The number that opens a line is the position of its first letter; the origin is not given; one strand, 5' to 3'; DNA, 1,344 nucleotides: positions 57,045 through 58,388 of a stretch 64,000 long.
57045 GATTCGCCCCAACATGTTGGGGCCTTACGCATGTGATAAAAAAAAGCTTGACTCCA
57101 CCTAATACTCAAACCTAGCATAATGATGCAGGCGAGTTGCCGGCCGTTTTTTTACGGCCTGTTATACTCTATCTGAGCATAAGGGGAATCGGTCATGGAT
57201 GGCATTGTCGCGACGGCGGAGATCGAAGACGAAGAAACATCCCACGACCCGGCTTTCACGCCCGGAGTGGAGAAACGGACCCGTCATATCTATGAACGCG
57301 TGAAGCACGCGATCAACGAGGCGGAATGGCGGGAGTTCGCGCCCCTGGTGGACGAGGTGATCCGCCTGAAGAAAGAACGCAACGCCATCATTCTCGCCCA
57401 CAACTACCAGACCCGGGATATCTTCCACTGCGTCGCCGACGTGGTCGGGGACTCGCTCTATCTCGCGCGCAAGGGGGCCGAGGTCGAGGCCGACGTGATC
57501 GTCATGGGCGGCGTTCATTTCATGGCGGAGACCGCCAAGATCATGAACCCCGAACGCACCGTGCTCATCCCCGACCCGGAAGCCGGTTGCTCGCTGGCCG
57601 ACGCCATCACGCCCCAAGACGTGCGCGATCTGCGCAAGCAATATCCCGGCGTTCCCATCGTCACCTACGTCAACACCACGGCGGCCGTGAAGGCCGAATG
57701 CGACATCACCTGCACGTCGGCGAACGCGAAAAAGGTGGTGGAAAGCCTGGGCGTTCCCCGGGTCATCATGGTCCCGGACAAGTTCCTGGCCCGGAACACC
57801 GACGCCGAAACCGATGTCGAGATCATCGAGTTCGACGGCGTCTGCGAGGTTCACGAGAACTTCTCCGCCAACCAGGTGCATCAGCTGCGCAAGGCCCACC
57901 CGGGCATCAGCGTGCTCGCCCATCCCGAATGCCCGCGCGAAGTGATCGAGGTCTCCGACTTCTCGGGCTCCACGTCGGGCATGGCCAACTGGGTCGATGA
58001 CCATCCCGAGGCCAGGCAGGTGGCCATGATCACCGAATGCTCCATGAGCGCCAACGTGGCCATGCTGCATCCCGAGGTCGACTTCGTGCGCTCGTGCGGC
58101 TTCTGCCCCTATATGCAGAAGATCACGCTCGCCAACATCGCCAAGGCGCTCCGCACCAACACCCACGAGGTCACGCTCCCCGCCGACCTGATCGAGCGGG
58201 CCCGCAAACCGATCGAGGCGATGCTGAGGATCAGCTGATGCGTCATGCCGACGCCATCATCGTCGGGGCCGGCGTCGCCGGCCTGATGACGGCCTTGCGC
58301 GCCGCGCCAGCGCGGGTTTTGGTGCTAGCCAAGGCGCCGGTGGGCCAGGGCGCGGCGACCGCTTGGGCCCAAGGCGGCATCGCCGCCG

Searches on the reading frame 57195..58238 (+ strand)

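Call 85: search_protein_families(library=pfam, proteins=[window:57195-58238:+], max_evalue=0.001)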
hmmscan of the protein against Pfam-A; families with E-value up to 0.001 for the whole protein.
window:57195-58238:+ (347 aa): 1 family
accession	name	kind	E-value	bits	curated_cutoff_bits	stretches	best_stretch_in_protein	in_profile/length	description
PF02445.21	NadA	-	3.8e-107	358.2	27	1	54-344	2-294/295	Quinolinate synthetase A protein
